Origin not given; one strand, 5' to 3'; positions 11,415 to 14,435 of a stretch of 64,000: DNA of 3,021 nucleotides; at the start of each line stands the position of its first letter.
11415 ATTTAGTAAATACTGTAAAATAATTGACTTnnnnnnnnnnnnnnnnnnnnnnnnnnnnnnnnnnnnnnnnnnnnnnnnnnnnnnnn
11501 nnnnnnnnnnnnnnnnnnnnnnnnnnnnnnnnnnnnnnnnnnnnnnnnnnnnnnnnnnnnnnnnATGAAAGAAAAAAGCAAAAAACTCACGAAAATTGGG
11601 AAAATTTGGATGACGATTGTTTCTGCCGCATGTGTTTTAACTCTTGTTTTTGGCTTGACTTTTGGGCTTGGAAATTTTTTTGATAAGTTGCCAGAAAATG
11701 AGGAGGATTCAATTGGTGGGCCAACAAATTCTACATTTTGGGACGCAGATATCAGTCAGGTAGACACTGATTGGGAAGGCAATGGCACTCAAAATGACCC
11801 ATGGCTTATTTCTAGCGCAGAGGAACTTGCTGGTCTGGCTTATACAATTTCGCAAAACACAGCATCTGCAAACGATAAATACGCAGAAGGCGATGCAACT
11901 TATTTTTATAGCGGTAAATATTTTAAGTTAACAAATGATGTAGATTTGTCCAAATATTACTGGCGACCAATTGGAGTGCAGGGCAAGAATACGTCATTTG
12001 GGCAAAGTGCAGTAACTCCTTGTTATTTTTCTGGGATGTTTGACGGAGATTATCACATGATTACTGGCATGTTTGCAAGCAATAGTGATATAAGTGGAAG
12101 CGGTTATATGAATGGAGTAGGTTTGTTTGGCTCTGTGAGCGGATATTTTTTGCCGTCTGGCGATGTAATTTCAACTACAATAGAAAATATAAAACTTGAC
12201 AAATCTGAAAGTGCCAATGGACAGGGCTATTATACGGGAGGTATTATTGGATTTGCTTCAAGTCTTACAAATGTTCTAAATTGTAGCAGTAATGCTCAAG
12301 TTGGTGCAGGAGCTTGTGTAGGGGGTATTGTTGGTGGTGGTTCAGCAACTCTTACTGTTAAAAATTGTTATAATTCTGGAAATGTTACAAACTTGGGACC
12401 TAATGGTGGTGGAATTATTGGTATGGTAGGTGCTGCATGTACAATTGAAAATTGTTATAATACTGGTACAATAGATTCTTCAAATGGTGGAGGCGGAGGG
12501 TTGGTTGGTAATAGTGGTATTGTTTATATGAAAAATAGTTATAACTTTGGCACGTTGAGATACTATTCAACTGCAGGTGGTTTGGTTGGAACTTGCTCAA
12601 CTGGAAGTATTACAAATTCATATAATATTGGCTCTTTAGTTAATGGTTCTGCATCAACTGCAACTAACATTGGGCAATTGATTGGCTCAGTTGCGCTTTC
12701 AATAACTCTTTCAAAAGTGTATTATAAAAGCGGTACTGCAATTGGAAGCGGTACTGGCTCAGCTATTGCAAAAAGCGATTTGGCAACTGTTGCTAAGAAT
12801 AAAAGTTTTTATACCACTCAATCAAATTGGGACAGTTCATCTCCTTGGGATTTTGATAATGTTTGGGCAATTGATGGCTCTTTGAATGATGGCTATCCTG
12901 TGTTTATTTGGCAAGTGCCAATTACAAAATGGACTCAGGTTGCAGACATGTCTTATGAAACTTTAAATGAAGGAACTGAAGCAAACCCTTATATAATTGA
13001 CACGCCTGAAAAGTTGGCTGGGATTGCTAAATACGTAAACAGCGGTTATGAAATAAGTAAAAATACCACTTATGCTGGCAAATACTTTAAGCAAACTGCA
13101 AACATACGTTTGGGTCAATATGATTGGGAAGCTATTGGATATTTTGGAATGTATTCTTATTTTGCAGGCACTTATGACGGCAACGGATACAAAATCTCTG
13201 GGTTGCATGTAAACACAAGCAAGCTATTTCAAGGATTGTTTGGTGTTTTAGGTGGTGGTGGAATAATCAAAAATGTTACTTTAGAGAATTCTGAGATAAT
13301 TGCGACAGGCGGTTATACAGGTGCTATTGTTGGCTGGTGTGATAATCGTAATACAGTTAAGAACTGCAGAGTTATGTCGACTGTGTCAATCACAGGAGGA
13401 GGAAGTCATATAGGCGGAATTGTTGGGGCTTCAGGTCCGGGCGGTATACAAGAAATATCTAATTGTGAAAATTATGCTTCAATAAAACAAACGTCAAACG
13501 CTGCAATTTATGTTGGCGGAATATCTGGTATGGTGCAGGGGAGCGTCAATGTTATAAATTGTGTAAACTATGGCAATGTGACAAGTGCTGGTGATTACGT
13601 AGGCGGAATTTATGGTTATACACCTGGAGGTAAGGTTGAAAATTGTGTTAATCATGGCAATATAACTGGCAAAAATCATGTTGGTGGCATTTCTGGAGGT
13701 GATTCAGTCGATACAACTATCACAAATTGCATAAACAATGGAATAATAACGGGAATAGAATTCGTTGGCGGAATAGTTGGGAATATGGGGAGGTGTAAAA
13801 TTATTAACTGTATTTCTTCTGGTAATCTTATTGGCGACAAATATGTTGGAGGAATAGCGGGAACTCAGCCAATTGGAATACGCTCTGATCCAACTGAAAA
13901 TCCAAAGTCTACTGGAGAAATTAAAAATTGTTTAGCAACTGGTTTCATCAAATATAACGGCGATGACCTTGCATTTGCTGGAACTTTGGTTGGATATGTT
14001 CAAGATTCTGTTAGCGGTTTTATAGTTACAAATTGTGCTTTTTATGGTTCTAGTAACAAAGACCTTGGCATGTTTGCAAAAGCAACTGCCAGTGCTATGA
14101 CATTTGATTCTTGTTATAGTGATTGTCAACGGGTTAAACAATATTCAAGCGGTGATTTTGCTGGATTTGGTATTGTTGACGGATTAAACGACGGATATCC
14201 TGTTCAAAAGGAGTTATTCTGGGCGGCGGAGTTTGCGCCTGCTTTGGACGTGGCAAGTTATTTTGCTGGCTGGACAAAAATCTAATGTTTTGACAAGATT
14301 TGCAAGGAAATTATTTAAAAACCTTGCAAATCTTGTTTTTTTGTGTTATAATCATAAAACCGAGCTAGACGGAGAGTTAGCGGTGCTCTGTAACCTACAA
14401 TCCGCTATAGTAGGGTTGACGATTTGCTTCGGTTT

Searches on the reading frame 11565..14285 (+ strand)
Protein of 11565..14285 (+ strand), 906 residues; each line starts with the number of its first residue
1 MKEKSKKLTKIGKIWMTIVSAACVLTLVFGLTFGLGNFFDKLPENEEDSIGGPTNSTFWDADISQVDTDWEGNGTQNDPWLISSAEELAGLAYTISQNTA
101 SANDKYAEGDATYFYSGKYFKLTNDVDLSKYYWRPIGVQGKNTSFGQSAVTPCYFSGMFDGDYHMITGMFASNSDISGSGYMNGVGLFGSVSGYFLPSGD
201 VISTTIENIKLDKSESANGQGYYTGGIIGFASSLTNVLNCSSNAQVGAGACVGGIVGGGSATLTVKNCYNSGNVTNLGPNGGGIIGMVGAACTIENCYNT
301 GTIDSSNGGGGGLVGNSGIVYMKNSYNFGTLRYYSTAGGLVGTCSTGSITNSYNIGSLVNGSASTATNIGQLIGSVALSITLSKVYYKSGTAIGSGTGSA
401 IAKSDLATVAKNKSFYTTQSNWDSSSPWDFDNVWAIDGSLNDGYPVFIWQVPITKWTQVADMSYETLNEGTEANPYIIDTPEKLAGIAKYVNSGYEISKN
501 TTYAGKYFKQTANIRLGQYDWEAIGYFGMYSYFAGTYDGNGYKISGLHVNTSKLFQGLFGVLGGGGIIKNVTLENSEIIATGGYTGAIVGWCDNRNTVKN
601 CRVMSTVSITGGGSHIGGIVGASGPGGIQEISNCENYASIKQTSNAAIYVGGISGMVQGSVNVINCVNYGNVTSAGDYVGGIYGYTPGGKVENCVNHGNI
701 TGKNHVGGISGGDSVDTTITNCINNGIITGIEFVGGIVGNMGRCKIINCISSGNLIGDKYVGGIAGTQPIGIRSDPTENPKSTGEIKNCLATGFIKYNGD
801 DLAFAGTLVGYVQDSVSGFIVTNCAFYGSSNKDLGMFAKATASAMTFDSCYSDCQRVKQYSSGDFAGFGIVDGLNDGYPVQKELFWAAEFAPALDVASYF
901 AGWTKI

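Call 9: find_encoding_contigs(protein=window:11565-14285:+, flank=3000, max_places=10)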
Protein window:11565-14285:+ (906 aa): no gene with exactly this product is on record in the collection.

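Call 10: search_protein_families(library=pfam, proteins=[window:11565-14285:+], max_evalue=0.01)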
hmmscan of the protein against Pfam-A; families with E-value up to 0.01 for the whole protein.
window:11565-14285:+ (906 aa): 0 families

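Call 11: find_homologous_proteins(query=window:11565-14285:+, max_evalue=0.00001)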
Query window:11565-14285:+ (906 aa): 1067 proteins with E <= 0.00001 among 8000 candidates; the best 120 are listed.
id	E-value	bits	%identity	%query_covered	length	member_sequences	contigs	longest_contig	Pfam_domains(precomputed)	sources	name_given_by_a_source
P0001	0.0e+0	2036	100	100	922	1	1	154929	-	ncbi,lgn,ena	-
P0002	0.0e+0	1743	86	100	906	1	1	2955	PF07581.18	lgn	-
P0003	3.4e-167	576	38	77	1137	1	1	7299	PF07581.18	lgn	-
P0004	1.9e-159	551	36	83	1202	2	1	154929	PF07581.18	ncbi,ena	-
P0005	4.0e-138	480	36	83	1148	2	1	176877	PF07581.18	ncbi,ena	-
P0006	5.5e-131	457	29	91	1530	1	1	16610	PF07581.18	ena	-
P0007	8.5e-127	443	36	67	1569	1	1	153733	PF07581.18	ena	-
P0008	2.0e-125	438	34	63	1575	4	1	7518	PF07581.18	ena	-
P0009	1.4e-122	429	30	93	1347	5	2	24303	PF07581.18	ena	-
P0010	3.4e-122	428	35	64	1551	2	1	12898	PF07581.18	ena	-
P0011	3.1e-120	421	31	93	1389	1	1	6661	PF07581.18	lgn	-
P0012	1.3e-119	419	33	80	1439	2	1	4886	PF07581.18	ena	-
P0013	5.5e-119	417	33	64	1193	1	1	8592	PF07581.18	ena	-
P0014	2.2e-110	389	30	94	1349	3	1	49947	PF07581.18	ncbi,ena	-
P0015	1.1e-109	386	34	76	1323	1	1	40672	PF07581.18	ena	-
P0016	2.0e-105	372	31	83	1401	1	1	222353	PF07581.18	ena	-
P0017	1.7e-101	359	34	94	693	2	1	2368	PF07581.18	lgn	-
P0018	2.7e-97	345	31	100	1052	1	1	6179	PF07581.18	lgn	-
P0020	1.0e-93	333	34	76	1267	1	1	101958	PF09479.17,PF07581.18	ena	-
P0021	1.1e-91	327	30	85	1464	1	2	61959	PF07581.18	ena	-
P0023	5.4e-87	311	34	80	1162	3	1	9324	PF09479.17,PF07581.18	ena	-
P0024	6.1e-86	308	29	85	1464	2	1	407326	PF07581.18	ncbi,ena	-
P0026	1.6e-84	303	29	87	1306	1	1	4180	PF09479.17,PF07581.18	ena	-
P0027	1.1e-83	300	33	90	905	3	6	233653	PF07581.18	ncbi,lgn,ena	-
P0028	5.7e-82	294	32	94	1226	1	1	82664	PF09479.17,PF07581.18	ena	-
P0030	2.8e-78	282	32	79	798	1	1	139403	PF07581.18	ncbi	-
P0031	3.8e-78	282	30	90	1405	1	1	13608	PF09479.17,PF07581.18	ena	-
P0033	1.0e-76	277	35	60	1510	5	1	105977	PF09479.17,PF07581.18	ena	-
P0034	2.9e-76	276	31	85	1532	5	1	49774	PF09479.17,PF07581.18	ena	-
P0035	1.1e-75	274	30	77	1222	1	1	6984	PF05342.20,PF07581.18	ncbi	-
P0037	2.6e-72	263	32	79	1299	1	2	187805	PF07581.18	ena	-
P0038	6.6e-72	261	28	90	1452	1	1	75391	PF07581.18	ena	-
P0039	3.8e-71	259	33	91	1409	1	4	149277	PF09479.17,PF07581.18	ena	-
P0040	9.0e-71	257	33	79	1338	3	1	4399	PF09479.17,PF07581.18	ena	-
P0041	4.4e-70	255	30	92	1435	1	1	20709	PF07581.18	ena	-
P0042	3.4e-69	252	28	97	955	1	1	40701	PF07581.18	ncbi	-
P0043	1.2e-68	250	33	79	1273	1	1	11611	PF07581.18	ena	-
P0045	1.7e-68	250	33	79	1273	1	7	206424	PF07581.18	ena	-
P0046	3.2e-67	246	29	83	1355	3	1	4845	PF00404.25,PF07581.18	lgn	-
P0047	1.1e-65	241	27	80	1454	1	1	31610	PF13306.13,PF07581.18,PF02368.25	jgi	-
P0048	2.3e-65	240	31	78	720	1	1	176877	PF07581.18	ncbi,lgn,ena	-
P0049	2.4e-65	239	32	49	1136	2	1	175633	PF07581.18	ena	-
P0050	9.6e-65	237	30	79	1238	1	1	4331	PF00629.31,PF18962.8,PF07581.18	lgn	-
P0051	1.9e-64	237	33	77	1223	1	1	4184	PF09479.17,PF07581.18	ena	-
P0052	1.0e-63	234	32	79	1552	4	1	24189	PF09479.17,PF07581.18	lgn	-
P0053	4.9e-63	232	34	47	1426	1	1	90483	PF07581.18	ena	-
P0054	1.7e-62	230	27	92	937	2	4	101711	PF07581.18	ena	-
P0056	1.2e-60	224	27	93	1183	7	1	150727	PF00404.25,PF07581.18,PF02368.25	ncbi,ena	-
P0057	1.2e-60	224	33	45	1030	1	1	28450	PF07581.18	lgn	-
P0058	9.7e-60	221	30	47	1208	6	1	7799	PF09479.17,PF07581.18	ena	-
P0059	1.2e-59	221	32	91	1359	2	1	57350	PF09479.17,PF07581.18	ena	-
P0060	1.5e-59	220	38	30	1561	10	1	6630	PF00404.25,PF13287.13,PF13290.14,PF07581.18,PF20578.5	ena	-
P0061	4.6e-59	219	31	32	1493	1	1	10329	PF07581.18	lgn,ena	-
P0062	4.9e-59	219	29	84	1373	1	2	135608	PF07581.18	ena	-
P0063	9.3e-59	218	28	90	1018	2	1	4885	PF07581.18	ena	-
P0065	4.5e-58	215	34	77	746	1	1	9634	PF07581.18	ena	-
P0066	6.2e-58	215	30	65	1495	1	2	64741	PF07581.18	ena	-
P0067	5.1e-57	212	29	76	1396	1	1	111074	PF07581.18,PF00395.26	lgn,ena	-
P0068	6.0e-57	212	28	97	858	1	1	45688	PF07581.18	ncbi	-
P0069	1.4e-56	210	29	47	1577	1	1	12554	PF09479.17,PF07581.18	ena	-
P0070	1.5e-56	210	29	77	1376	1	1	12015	PF05342.20,PF07581.18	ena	-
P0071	7.9e-56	208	36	25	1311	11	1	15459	PF00404.25,PF21461.4,PF07581.18,PF02368.25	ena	-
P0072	4.4e-55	205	29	95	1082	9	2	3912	PF07581.18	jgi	jgi:hypothetical protein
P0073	1.9e-54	203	31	74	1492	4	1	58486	PF07581.18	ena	-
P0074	2.5e-54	203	27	84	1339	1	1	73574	PF07581.18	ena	-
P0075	4.9e-54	202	29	77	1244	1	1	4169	PF07581.18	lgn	-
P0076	7.4e-54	201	30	33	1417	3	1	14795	PF07581.18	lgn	-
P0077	9.0e-54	201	32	22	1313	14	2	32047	PF00404.25,PF21461.4,PF07581.18,PF02368.25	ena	-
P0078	1.3e-53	201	32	37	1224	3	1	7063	PF07581.18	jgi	-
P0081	1.3e-52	197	31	51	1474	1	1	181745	PF09479.17,PF05342.20,PF07581.18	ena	-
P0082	4.2e-52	196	34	26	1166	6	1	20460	PF07581.18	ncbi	ncbi:MAG: GLUG motif-containing protein [Rikenellaceae bacterium]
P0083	4.7e-52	195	30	59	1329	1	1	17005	PF07581.18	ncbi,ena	-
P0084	6.4e-52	195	27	72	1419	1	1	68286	PF07581.18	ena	-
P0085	6.7e-52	195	29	39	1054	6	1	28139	PF09479.17,PF07581.18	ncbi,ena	-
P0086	2.4e-51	193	26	88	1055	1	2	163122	PF07581.18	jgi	jgi:The GLUG motif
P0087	2.9e-51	193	35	34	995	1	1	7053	PF19789.7,PF07581.18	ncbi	-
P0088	5.6e-51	192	26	74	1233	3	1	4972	PF05342.20,PF18962.8,PF18998.7,PF07581.18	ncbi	-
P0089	6.1e-51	192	29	87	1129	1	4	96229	PF18962.8,PF18998.7,PF07581.18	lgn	-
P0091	1.2e-50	191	27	47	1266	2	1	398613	PF07581.18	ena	-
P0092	2.0e-50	190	30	46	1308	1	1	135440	PF07581.18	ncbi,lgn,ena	-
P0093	3.4e-50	189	29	82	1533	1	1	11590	PF07581.18,PF00395.26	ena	-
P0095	9.3e-50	188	28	80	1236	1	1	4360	PF07581.18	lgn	-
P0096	1.9e-49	187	29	67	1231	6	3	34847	PF08481.17,PF07581.18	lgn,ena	-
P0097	3.4e-49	186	28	83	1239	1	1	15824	PF07581.18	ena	-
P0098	3.8e-49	186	35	31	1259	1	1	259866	PF00404.25,PF07581.18,PF02368.25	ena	-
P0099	4.3e-49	186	34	33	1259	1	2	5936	PF00404.25,PF07581.18,PF02368.25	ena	-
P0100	4.4e-49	186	27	65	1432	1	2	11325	PF00404.25,PF07581.18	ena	-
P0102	1.2e-48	184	29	77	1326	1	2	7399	PF18998.7,PF07581.18,PF00395.26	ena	-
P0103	1.5e-48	184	28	52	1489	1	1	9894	PF07581.18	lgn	-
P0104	2.9e-48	183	34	33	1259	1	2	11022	PF00404.25,PF07581.18,PF02368.25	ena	-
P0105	3.1e-48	183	34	33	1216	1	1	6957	PF07581.18,PF02368.25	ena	-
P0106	3.1e-48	183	27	79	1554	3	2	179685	PF07581.18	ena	-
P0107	9.7e-48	181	28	76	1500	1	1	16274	PF05342.20,PF07581.18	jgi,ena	-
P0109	8.6e-47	178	30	34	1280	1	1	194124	PF00404.25,PF21461.4,PF07581.18,PF02368.25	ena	-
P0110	9.1e-47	178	31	34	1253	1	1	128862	PF00404.25,PF21461.4,PF07581.18,PF02368.25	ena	-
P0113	5.4e-46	175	31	48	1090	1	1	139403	PF09479.17,PF08481.17,PF07581.18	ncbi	-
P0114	1.1e-45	174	30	78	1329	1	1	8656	PF07581.18,PF00395.26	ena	-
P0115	1.2e-45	174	33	41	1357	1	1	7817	PF13287.13,PF13290.14,PF07581.18,PF00395.26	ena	-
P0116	1.7e-45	174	32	39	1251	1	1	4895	PF00404.25,PF21461.4,PF07581.18,PF02368.25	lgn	-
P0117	2.0e-45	174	27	83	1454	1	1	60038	PF07581.18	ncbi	-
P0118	3.2e-45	173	26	75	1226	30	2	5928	PF07581.18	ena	-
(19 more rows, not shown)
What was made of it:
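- On GLUG-motif protein family (Pfam PF07581): Most of the 120 listed homologues are annotated PF07581, with E-values down to 1e-167 (call 11).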

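Call 12: find_related_loci(query=window:11565-14285:+, collection=genome_contigs, flank=4000)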
Query window:11565-14285:+ (906 aa) in genome_contigs; peptide patterns used: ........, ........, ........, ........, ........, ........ (x = any residue, [..] = any of these).
28 stretches matched a pattern; 6 encode a relative of the query (tblastn E <= 1e-3); 6 distinct loci.
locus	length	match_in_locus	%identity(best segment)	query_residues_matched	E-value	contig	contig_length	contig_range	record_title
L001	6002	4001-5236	36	52-834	9e-49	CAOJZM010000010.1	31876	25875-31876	MAG TPA_asm: uncultured Christensenella sp. isolate SRR17684625_bin.32_metawrap_v1.3_MAG genome assembly, contig: NODE.1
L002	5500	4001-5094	35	52-771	4e-45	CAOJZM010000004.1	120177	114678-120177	MAG TPA_asm: uncultured Christensenella sp. isolate SRR17684625_bin.32_metawrap_v1.3_MAG genome assembly, contig: NODE.1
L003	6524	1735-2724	29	57-731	1e-31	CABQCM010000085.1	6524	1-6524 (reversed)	MAG TPA_asm: uncultured Ruminococcaceae bacterium isolate MGYG-HGUT-00456 genome assembly, contig: GUT_GENOME011023_85,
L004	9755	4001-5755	29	84-828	1e-15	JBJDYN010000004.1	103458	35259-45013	MAG: Faecousia sp. isolate SARD15_bin.030 NODE_103_length_103458_cov_26.318966, whole genome shotgun sequence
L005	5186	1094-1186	61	417-447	9e-8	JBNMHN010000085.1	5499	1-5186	MAG: Clostridia bacterium isolate CM_BacCAK280.121 k141_256943_length_5499_cov_10.0000, whole genome shotgun sequence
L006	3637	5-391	29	312-450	4e-5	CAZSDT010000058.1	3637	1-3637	MAG TPA_asm: uncultured archaeon isolate SRP263991_co4_519 genome assembly, contig: NODE_43714_length_3637_cov_5.271636,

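Call 13: find_encoding_contigs(protein=P0001, flank=3000, max_places=10)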
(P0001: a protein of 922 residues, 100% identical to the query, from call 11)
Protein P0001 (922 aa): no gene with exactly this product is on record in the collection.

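Call 14: find_encoding_contigs(protein=P0002, flank=3000, max_places=10)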
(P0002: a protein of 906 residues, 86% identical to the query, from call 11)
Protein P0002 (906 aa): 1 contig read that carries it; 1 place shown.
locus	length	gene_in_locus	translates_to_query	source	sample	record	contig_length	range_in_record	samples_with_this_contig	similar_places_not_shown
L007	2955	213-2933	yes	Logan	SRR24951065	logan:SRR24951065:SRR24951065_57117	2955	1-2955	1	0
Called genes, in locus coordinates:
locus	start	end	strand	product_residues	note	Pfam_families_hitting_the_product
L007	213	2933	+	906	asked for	PF07581:Glug (faint)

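Call 16: list_cluster_members(proteins=[P0001, P0002])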
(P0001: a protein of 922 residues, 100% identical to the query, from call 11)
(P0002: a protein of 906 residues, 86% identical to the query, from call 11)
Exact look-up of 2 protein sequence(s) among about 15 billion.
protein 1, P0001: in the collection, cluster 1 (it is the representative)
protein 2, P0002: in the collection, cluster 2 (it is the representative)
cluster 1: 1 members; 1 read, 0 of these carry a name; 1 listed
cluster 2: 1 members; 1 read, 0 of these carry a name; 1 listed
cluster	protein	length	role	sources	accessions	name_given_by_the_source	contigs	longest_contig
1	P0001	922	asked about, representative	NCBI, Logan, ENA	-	-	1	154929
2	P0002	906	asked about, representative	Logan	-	-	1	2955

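Call 24: find_encoding_contigs(protein=P0005, flank=6000, max_places=6)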
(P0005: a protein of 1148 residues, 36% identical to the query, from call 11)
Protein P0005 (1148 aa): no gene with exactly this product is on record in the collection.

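Call 25: find_encoding_contigs(protein=P0048, flank=6000, max_places=6)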
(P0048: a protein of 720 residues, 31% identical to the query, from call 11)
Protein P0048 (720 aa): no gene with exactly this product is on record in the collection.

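Call 26: find_encoding_contigs(protein=P0004, flank=6000, max_places=6)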
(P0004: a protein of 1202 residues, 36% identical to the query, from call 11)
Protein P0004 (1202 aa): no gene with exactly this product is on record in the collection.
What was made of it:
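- Tried and rejected: Exact-protein look-ups failed for the window protein and for P0001, P0004, P0005 and P0048 (calls 9, 13, 24-26).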

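Call 28: search_protein_families(library=ncbifam, proteins=[window:11565-14285:+], max_evalue=0.00001)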
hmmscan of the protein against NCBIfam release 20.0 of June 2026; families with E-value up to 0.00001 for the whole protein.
window:11565-14285:+ (906 aa): 0 families

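Call 36: find_encoding_contigs(protein=P0003, flank=5000, max_places=10)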
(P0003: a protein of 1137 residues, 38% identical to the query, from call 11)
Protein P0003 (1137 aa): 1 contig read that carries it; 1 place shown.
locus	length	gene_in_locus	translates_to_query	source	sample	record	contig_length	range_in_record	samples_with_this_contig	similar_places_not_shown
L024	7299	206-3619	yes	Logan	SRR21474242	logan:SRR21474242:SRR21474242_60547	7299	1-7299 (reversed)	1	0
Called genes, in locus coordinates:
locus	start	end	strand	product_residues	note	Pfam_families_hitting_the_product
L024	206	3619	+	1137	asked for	PF07581:Glug (faint)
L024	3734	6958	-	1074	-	PF01855:POR_N, PF17147:PFOR_II, PF01558:POR, PF10371:EKR, PF00037:Fer4 (weak), PF12838:Fer4_7, PF13484:Fer4_16, PF02775:TPP_enzyme_C, +5 more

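Call 52: search_protein_families(library=pfam, proteins=[window:11565-14285:+], max_evalue=10)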
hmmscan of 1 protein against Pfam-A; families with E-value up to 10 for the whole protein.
window:11565-14285:+ (906 aa): 2 families
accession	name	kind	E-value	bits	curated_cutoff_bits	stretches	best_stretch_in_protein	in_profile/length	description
PF07581.17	Glug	-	0.033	15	20.5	6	281-303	5-27/28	The GLUG motif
PF17965.7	MucBP_2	-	5.3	8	23.4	1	485-512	35-62/74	Mucin binding domain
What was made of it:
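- On GLUG-motif protein family (Pfam PF07581): E = 0.033, 15.0 bits against a cut-off of 20.5, in 6 stretches (call 52).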

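Call 53: search_solved_structures(query=window:11565-14285:+, max_evalue=1)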
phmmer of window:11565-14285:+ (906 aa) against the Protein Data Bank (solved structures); distinct sequences matched with E-value up to 1: 0.
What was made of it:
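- Tried and rejected: The sequence search of the PDB found nothing (call 53).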

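Call 78: predict_structure(alignment_id=A2)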
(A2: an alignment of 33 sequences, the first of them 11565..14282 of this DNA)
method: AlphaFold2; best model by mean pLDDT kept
length: 906 residues; sequences in the alignment: 33
mean_pLDDT: 86.9   pTM: 0.66
mean pLDDT of the five models: 86.9, 85.3, 84.9, 84.0, 83.3
residues with pLDDT >= 90: 533; 70-90: 275; 50-70: 55; < 50: 43
segments of 3 or more residues with pLDDT < 50: 1-5, 34-49, 141-149, 176-181, 773-776
pLDDT, mean of each block of 10 residues (from residue 1): 49 77 81 47 38 82 87 90 95 89 87 93 93 83 47 90 92 57 83 87 93 86 90 93 91 92 94 91 94 97 87 96 97 93 96 95 81 94 94 90 95 92 89 87 92 86 82 95 94 64 91 89 80 94 94 91 93 95 93 92 95 89 80 97 86 89 96 95 91 98 95 89 98 95 92 95 87 50 85 95 91 77 94 81 76 91 87 82 86 80 88
secondary structure, 60 per line:
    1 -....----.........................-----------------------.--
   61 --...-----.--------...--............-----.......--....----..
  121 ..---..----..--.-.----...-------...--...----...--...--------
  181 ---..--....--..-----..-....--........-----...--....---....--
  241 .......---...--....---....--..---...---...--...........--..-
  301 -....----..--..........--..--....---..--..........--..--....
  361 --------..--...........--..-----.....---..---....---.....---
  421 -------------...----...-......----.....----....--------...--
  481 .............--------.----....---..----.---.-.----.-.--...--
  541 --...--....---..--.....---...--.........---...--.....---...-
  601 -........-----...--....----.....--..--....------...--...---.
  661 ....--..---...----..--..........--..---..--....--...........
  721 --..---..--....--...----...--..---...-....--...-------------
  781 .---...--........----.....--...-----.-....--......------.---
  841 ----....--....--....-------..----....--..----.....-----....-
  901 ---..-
elements in order (helices of 4 or more, strands of 3 or more residues): H2-5 H10-34 E80-82 H85-96 E105-108 E111-114 E119-122 E153-155 E158-160 E165-167 E170-172 E188-191 E204-207 E210-217 E223-225 E228-231 E235-238 E241-247 E251-253 E256-259 E263-266 E274-276 E280-282 E285-295 E302-305 E314-323 E330-333 E341-350 E357-360 E373-383 E393-397 H406-409 H413-417 E434-436 E445-447 H456-459 H464-467 E476-478 H481-493 E507-510 E536-538 E543-545 E548-551 E559-563 E567-569 E572-580 E584-586 E589-593 E597-599 E602-609 E615-617 E620-623 E628-632 E639-642 E649-651 E654-656 E660-664 E672-674 E683-692 E704-707 E710-720 E732-735 E738-740 E745-747 E755-757 E759-762 E765-767 E785-787 E790-797 E809-811 E819-822 E825-830 E845-848 E851-854 E857-860 H874-877 H886-890 H896-899
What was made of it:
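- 11565..14285 (+): Gene for a 906-aa membrane-anchored protein with two GLUG-type beta-helix modules. This is the hypervariable cassette. AlphaFold2 mean pLDDT 86.9 (call 78).
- On Simple-sequence-repeat (slipped-strand) phase-variable / contingency locus, promoter-spacer type: TM helix at residues 10-34 plus two beta-helix modules (call 78).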
